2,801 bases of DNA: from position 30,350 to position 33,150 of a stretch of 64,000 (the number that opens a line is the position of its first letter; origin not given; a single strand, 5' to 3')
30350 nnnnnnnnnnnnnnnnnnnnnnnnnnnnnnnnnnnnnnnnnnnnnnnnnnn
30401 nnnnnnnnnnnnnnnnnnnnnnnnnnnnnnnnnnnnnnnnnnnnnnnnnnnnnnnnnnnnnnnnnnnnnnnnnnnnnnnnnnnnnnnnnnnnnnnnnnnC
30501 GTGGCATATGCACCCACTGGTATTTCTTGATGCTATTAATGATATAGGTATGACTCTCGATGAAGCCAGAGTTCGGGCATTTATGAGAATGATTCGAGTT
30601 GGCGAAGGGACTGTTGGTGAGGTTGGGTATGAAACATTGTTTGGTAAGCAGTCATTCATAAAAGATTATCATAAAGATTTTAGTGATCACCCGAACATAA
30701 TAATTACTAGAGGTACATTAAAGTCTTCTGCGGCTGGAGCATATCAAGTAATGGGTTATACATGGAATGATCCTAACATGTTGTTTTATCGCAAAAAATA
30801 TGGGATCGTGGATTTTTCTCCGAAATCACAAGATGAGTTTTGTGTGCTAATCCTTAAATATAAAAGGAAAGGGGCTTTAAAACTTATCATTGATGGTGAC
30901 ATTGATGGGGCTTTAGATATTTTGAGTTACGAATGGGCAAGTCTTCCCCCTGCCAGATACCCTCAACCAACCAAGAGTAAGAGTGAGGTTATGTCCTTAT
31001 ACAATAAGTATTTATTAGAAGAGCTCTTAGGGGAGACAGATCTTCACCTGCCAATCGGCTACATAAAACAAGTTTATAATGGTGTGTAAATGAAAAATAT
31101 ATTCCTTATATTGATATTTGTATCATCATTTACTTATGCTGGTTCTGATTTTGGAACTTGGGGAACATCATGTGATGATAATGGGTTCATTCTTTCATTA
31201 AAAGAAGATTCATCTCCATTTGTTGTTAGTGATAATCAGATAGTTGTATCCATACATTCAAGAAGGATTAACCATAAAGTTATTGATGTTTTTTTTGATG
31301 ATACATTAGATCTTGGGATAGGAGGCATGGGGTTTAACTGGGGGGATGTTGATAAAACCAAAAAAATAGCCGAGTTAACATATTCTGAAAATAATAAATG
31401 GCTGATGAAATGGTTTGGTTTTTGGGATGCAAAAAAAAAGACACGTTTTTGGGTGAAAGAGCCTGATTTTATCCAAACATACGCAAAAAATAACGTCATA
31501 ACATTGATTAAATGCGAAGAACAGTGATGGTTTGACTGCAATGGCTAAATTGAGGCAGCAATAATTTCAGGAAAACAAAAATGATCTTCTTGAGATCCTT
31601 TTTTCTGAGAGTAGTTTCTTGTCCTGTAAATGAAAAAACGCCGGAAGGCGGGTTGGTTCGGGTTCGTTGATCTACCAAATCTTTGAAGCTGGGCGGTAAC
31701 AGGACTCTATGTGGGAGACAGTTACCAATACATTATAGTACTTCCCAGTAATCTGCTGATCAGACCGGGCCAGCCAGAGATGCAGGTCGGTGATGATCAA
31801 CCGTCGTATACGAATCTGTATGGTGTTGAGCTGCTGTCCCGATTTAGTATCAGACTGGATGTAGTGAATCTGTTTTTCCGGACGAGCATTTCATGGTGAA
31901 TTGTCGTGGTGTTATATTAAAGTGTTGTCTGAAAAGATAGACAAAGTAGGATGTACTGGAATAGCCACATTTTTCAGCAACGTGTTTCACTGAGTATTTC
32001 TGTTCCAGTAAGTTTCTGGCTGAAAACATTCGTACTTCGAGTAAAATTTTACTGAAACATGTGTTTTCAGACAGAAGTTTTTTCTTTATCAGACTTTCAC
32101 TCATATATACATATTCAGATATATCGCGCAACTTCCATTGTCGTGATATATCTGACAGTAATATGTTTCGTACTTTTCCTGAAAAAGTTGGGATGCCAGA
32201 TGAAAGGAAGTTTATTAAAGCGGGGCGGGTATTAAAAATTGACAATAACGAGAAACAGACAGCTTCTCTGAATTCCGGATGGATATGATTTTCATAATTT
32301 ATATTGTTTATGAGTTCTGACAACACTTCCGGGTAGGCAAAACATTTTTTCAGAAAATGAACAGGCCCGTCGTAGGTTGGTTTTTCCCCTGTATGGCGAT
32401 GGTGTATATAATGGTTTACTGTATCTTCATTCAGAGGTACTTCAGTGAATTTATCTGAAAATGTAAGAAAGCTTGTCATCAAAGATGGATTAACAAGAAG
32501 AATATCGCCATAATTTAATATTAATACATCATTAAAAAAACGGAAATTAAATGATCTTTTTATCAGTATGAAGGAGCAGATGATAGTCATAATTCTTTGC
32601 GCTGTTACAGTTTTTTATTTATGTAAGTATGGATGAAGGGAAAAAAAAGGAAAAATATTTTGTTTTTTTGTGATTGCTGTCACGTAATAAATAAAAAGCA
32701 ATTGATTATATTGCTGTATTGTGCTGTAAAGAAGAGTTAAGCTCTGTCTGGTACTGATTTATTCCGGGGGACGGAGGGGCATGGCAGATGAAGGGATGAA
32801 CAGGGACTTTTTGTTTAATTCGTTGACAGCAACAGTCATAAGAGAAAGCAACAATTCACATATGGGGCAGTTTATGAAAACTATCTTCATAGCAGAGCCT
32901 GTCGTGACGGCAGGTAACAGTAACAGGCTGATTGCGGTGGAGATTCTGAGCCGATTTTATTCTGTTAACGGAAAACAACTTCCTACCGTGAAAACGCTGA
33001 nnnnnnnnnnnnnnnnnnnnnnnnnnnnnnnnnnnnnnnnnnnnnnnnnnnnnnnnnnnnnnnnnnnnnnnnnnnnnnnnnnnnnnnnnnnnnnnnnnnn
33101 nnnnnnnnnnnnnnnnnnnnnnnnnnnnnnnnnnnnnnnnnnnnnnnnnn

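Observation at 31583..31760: ColE1/p15A-like replication-origin remnant embedded in the island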

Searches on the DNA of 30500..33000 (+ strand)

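Call 4: search_rna_families(source=window, start=31300, end=32300, threshold=evalue, max_evalue=10, show_alignments=4)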
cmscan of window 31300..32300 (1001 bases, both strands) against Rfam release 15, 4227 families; matches with E-value up to 10: 7.
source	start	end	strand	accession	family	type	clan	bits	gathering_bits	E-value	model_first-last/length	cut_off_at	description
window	31331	31407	+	RF02296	TtnuCD20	Gene; snRNA; snoRNA; CD-box;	-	19.3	80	2.8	1-66/66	no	Tetrahymena snoRNA TtnuCD20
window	32014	32078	+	RF00934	mir-463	Gene; miRNA;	-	17.2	70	3.1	1-66/66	no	mir-463 microRNA precursor family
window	31965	32058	-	RF00568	SNORA26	Gene; snRNA; snoRNA; HACA-box;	CL00032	15.6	40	8.4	1-122/122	no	Small nucleolar RNA SNORA26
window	31697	31760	-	RF01404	PinT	Gene; sRNA;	-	14.8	60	4.9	1-76/76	no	PinT (STnc440) Hfq binding RNA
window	31630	31733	-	RF00106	RNAI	Gene; antisense;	-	14.7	47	7.4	1-102/102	no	RNAI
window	31530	31568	-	RF00190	SNORA16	Gene; snRNA; snoRNA; HACA-box;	CL00021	14.4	35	4.7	14-52/135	no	Small nucleolar RNA SNORA16B/SNORA16A family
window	31429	31490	+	RF00372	sroH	Gene; sRNA;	-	11.1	80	5.5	1-161/161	no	sroH RNA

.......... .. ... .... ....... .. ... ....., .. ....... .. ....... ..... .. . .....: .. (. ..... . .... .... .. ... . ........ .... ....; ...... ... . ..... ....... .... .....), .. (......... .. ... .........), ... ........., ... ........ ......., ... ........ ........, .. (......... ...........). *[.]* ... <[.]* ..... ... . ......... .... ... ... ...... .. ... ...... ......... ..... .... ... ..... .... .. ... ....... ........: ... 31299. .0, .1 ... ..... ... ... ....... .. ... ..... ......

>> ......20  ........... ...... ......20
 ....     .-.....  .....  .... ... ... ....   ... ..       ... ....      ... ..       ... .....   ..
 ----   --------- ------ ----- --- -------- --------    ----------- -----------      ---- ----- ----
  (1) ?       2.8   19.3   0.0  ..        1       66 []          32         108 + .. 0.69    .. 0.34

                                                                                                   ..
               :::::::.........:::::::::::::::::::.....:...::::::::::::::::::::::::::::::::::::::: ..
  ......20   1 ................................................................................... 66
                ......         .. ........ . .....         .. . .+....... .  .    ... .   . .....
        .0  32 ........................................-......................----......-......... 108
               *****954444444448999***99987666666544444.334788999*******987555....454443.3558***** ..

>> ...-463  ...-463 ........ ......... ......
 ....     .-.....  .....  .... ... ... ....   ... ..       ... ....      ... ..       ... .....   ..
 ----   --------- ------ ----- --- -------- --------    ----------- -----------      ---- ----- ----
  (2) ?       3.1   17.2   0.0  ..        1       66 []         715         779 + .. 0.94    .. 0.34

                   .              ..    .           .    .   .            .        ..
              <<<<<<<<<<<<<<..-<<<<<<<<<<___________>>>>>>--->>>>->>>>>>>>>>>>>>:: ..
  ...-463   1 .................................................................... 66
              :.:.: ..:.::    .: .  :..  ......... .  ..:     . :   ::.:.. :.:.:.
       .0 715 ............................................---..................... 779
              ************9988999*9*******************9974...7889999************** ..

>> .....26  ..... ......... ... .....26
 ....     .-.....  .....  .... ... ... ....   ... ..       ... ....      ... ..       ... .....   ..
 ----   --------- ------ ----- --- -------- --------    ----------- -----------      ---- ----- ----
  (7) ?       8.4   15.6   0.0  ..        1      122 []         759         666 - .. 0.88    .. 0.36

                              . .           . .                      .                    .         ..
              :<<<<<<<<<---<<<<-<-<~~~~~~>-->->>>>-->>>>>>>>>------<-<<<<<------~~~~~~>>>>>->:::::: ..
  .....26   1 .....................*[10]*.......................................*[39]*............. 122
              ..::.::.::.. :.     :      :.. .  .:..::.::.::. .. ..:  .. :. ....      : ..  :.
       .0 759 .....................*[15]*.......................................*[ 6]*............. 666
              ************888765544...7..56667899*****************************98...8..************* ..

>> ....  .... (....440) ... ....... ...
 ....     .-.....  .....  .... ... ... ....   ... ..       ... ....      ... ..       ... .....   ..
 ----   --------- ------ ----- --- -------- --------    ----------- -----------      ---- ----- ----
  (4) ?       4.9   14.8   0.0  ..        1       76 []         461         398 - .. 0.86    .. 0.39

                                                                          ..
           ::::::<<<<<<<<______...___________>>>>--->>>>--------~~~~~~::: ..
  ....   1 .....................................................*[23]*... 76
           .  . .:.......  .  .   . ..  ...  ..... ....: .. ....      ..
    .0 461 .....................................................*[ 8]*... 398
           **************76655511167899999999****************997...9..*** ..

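Call 5: search_dna_similar(query=window:31540-31900:+, collection=plasmids, mode=distant, max_evalue=10, max_rows=30)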
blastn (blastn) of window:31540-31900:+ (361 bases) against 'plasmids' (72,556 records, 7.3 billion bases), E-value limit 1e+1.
Records with a match: 4484; places in all: 4751; records where one place covers at least 80% of the query: 0.
Best place of each record, by identity: >=99% 3; 95-99% 9; 90-95% 13; 80-90% 2077; 60-80% 2382.
By first word of the organism name: Klebsiella 1811; Escherichia 1335; Enterobacter 449; Salmonella 313; Shigella 158; Citrobacter 134; Serratia 55; Yersinia 54; Erwinia 47; uncultured 19; and 42 more.
By predicted mobility (MOB-suite, as given by PLSDB): mobilizable 3677; non-mobilizable 703; conjugative 104.
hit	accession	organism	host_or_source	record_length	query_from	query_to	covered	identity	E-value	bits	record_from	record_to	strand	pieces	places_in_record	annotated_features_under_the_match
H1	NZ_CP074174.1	Enterobacter sp. JBIWA003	lake water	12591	29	200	48%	76.0%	6e-23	114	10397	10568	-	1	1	hypothetical protein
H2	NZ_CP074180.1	Enterobacter asburiae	lake water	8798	29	200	48%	76.0%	6e-23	114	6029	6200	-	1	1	hypothetical protein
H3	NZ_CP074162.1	Enterobacter sp. JBIWA005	lake water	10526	40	200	45%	79.9%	4e-31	141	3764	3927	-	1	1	none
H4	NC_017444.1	Erwinia sp. Ejp617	-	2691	39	200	45%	78.8%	1e-26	127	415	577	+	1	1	none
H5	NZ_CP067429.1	Escherichia coli O22:H8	Rectal swab of live bovine cattle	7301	40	189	42%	83.8%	3e-33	149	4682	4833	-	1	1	none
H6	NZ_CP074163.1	Enterobacter sp. JBIWA005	lake water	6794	39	196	44%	79.5%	3e-27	129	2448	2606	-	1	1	none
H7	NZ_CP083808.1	Pantoea agglomerans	Eucalyptus grandis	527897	39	200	45%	75.8%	1e-18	101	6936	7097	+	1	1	none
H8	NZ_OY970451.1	Pantoea sp. Nvir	-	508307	39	200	45%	75.8%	1e-18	101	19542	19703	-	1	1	none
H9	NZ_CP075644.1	Escherichia coli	Homo sapiens,stool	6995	40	192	42%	79.5%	4e-25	122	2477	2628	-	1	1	none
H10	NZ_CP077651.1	Escherichia coli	Homo sapiens,diarrhea from outbreaks of ...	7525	40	189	42%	81.0%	2e-28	132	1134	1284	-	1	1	none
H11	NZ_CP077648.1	Escherichia coli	Homo sapiens,outbreaks of food poisoning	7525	40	189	42%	81.0%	2e-28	132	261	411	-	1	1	none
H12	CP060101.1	Escherichia coli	Homo sapiens,cell culture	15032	40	189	42%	81.0%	2e-28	132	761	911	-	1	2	none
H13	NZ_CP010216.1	Escherichia coli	mouse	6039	40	192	42%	78.8%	1e-24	120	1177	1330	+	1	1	none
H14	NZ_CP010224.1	Escherichia coli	mouse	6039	40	192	42%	78.8%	1e-24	120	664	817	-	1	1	none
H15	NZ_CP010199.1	Escherichia coli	mouse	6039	40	192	42%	78.8%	1e-24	120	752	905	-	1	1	none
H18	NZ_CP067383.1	Klebsiella grimontii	Homo sapiens,urine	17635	39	200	45%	73.9%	7e-16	92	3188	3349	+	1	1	none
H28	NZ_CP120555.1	Escherichia coli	Homo sapiens,isolate,feces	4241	40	192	42%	78.2%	6e-23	115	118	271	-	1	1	none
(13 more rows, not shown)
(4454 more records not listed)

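Call 7: search_dna_similar(query=window:30500-33000:+, collection=ecoli_genomes, mode=near, max_rows=25)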
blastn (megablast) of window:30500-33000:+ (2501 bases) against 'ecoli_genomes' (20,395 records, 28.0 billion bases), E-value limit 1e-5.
Records with a match: 5; places in all: 6; records where one place covers at least 80% of the query: 0.
Genomes with a match: 4 of 5426; with a place that covers at least 80% of the query: 0. Places per genome that has any: lowest 1, median 1, highest 3. On chromosomes: 4 places; on plasmids: 2.
Best place of each record, by identity: 95-99% 2; 90-95% 3.
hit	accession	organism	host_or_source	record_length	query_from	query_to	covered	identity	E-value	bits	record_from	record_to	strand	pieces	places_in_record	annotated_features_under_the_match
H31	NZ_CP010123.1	Escherichia coli strain C5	cow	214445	1617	2501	35%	96.5%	0e+0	1459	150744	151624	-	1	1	EAL domain-containing protein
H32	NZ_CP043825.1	Escherichia coli strain RM8082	Cattle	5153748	1617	2501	35%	96.4%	0e+0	1452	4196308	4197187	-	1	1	EAL domain-containing protein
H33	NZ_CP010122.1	Escherichia coli strain C5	cow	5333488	1654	2501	34%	94.0%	0e+0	1284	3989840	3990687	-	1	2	EAL domain-containing protein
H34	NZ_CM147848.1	Escherichia coli strain 52F4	Calf of Bos taurus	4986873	1654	2501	34%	94.0%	0e+0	1284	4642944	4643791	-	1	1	EAL domain-containing protein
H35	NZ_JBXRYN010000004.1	Escherichia coli strain EC14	Homo sapiens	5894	1080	1229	6%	90.2%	4e-46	196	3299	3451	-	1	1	none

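Call 8: search_dna_similar(query=window:30500-33000:+, collection=plasmids, mode=near, max_rows=25)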
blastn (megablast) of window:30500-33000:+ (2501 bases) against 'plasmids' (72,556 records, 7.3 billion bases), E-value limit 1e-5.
Records with a match: 4; places in all: 4; records where one place covers at least 80% of the query: 0.
Best place of each record, by identity: 95-99% 1; 90-95% 3.
By first word of the organism name: Escherichia 4.
By predicted mobility (MOB-suite, as given by PLSDB): non-mobilizable 3; conjugative 1.
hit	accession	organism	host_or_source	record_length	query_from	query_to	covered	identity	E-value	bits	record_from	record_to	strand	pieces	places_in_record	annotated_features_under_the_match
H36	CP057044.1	Escherichia coli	culture,Pooled cattle faecal samples ...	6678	1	1102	44%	93.8%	0e+0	1659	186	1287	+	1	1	hypothetical protein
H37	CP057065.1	Escherichia coli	culture,Pooled cattle faecal samples ...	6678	1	1102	44%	93.8%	0e+0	1659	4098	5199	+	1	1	hypothetical protein (x2)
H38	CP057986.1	Escherichia coli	culture,Pooled sheep faecal samples ...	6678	1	1102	44%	93.8%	0e+0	1659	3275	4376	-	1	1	hypothetical protein (x2)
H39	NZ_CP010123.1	Escherichia coli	cow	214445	1617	2501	35%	96.5%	0e+0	1459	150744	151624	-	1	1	EAL domain-containing protein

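Call 10: get_annotated_region(hit=H35, flank=3000)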
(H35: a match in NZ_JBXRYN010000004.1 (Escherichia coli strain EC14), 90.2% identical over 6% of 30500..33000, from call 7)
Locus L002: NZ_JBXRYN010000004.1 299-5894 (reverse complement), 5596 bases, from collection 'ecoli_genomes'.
description: Escherichia coli strain EC14 isolate PF_EC14 plasmid p3, whole genome shotgun sequence
organism: Escherichia coli strain EC14 (NCBI taxid 562)
replicon: plasmid p3; assembly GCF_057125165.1
host: Homo sapiens; source: Human gut; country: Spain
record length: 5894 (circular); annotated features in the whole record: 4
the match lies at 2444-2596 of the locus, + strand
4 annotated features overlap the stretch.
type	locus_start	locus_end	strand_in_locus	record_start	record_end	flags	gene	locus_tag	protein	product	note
CDS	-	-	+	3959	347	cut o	-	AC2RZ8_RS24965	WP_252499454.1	M23 family metallopeptidase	-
CDS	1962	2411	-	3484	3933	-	-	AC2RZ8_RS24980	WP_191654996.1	hypothetical protein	-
CDS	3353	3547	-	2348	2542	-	-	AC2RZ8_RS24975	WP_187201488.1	Rop family plasmid primer RNA-binding protein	-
CDS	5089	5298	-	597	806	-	-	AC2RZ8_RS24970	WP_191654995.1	hypothetical protein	-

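Call 11: get_annotated_region(hit=H5, flank=4000)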
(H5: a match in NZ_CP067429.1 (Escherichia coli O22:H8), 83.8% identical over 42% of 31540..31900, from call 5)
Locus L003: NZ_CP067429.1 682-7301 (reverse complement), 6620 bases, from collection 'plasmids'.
description: Escherichia coli O22:H8 strain 154 plasmid p7, complete sequence
organism: Escherichia coli O22:H8 (NCBI taxid 2491679)
taxonomy: Bacteria; Pseudomonadota; Gammaproteobacteria; Enterobacterales; Enterobacteriaceae; Escherichia; Escherichia coli; Escherichia coli O22:H8
host: -; source: Rectal swab of live bovine cattle; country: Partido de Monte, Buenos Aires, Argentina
typing (MOB-suite, as given by PLSDB): mobilizable
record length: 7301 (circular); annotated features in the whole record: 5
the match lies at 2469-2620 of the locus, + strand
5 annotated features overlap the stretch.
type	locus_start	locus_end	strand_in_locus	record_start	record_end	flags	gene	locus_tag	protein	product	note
CDS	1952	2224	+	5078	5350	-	-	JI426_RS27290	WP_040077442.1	hypothetical protein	-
CDS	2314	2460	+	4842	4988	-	-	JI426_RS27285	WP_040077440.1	colicin release lysis protein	GO:0019835 - cytolysis [Evidence IEA]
CDS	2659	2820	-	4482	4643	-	-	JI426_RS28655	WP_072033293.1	replication initiation protein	-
CDS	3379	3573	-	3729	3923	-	-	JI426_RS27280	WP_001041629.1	Rop family plasmid primer RNA-binding protein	-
CDS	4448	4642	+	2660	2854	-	-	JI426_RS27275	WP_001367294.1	ANR family transcriptional regulator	-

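Call 23: search_dna_similar(query=window:31700-32200:+, collection=ecoli_genomes, mode=distant, max_rows=15)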
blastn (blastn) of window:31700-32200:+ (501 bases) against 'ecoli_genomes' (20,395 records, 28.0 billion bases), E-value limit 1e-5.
Records with a match: 4569; places in all: 4589; records where one place covers at least 80% of the query: 0.
Genomes with a match: 4314 of 5426; with a place that covers at least 80% of the query: 0. Places per genome that has any: lowest 1, median 1, highest 9. On chromosomes: 4326 places; on plasmids: 263.
Best place of each record, by identity: 95-99% 1; 60-80% 4568.
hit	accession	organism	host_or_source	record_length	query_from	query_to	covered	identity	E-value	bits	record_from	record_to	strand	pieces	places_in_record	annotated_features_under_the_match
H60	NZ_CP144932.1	Escherichia coli strain SCPM-O-B-9504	Homo sapiens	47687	206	501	59%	71.9%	2e-32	149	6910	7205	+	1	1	helix-turn-helix domain-containing protein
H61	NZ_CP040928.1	Escherichia coli strain YY76-1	cow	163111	206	501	59%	71.6%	7e-31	144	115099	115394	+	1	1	helix-turn-helix domain-containing protein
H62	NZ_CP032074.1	Escherichia coli strain CT29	Avian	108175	206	501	59%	71.6%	7e-31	144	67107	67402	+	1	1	helix-turn-helix domain-containing protein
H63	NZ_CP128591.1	Escherichia coli strain VG12A2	farm environment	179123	206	501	59%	71.6%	7e-31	144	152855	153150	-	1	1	helix-turn-helix domain-containing protein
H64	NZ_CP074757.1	Escherichia coli strain F2_407_2_2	bovine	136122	206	501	59%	71.6%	7e-31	144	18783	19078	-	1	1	helix-turn-helix domain-containing protein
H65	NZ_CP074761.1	Escherichia coli strain DEC9B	Homo sapiens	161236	206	501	59%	71.6%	7e-31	144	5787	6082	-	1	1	helix-turn-helix domain-containing protein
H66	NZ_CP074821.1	Escherichia coli strain 7_33_46A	bovine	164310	206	501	59%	71.6%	7e-31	144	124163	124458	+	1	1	helix-turn-helix domain-containing protein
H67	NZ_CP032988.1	Escherichia coli strain BE2-5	egret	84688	206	501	59%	71.2%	8e-30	140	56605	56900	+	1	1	helix-turn-helix domain-containing protein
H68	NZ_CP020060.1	Escherichia coli strain AR_0061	missing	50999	206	501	59%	71.2%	8e-30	140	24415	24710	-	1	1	helix-turn-helix domain-containing protein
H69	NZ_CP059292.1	Escherichia coli strain 1506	Homo sapiens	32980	206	501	59%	71.2%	8e-30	140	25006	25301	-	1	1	helix-turn-helix domain-containing protein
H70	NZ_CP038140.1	Escherichia coli strain G3X16-2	pig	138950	206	501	59%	71.2%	8e-30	140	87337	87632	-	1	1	helix-turn-helix domain-containing protein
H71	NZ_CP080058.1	Escherichia coli strain 18SZHZ655Rt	Homo sapiens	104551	206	501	59%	71.2%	8e-30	140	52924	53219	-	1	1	helix-turn-helix domain-containing protein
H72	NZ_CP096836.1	Escherichia coli strain PM4-5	cecum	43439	206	501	59%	71.2%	8e-30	140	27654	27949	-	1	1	helix-turn-helix domain-containing protein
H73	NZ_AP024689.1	Escherichia coli strain FUJ80154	Homo sapiens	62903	206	501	59%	71.2%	8e-30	140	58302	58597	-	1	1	helix-turn-helix domain-containing protein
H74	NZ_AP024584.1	Escherichia coli strain Ec387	Sus scrofa domesticus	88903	206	501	59%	71.2%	8e-30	140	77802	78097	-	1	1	helix-turn-helix domain-containing protein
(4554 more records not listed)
